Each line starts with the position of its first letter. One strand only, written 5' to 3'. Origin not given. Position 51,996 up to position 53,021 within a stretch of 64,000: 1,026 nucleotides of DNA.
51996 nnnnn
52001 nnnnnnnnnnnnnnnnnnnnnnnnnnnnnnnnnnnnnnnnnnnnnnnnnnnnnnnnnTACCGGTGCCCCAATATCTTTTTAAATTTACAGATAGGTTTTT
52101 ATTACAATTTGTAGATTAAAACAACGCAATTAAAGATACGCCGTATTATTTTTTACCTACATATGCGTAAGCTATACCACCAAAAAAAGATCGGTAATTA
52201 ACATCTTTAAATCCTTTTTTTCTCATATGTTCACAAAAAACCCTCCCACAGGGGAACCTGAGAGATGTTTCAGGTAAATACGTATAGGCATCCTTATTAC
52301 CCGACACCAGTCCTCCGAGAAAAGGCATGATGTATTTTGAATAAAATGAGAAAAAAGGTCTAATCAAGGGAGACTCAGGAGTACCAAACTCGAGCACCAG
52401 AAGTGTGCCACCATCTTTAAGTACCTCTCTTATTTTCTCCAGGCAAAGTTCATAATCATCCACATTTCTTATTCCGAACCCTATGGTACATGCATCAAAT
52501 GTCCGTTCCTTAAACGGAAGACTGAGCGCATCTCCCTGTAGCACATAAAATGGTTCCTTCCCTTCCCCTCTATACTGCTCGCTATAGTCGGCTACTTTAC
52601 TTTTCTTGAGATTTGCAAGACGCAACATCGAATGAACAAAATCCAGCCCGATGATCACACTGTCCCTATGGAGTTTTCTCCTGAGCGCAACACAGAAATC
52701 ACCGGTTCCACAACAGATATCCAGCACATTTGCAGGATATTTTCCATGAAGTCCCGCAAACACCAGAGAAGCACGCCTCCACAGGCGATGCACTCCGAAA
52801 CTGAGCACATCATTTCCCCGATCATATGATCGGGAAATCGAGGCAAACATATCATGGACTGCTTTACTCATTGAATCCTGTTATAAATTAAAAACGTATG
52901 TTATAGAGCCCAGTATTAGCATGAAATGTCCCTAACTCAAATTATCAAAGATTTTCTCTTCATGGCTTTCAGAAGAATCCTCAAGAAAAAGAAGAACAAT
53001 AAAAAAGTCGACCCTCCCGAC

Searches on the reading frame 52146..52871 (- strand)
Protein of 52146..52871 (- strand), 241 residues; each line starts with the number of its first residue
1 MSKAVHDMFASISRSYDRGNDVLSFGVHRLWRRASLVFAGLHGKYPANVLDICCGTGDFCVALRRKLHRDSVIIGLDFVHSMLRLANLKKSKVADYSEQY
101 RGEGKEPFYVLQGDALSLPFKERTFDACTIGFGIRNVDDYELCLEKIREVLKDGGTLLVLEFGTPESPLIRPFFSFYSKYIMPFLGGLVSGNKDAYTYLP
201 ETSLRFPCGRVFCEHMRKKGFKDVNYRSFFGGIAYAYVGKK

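Call 35: search_protein_families(library=pfam, proteins=[window:52146-52871:-], max_evalue=0.001)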
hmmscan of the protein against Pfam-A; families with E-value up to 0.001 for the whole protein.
window:52146-52871:- (241 aa): 6 families
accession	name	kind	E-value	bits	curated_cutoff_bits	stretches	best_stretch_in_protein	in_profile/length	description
PF01209.24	Ubie_methyltran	-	4.5e-59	200.1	20.1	1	3-241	7-233/233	ubiE/COQ5 methyltransferase family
PF08241.18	Methyltransf_11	-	1.1e-14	55.3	21.2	1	50-158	1-94/95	Methyltransferase domain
PF13649.12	Methyltransf_25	-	1.6e-14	54.8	27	1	49-155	1-97/97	Methyltransferase domain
PF13847.12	Methyltransf_31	-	6.2e-12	45.9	27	1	48-163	6-113/145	Methyltransferase domain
PF13489.12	Methyltransf_23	-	2.8e-11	43.9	27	1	33-163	11-120/164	Methyltransferase domain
PF08242.18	Methyltransf_12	-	1.9e-08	35.3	30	1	50-157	1-98/98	Methyltransferase domain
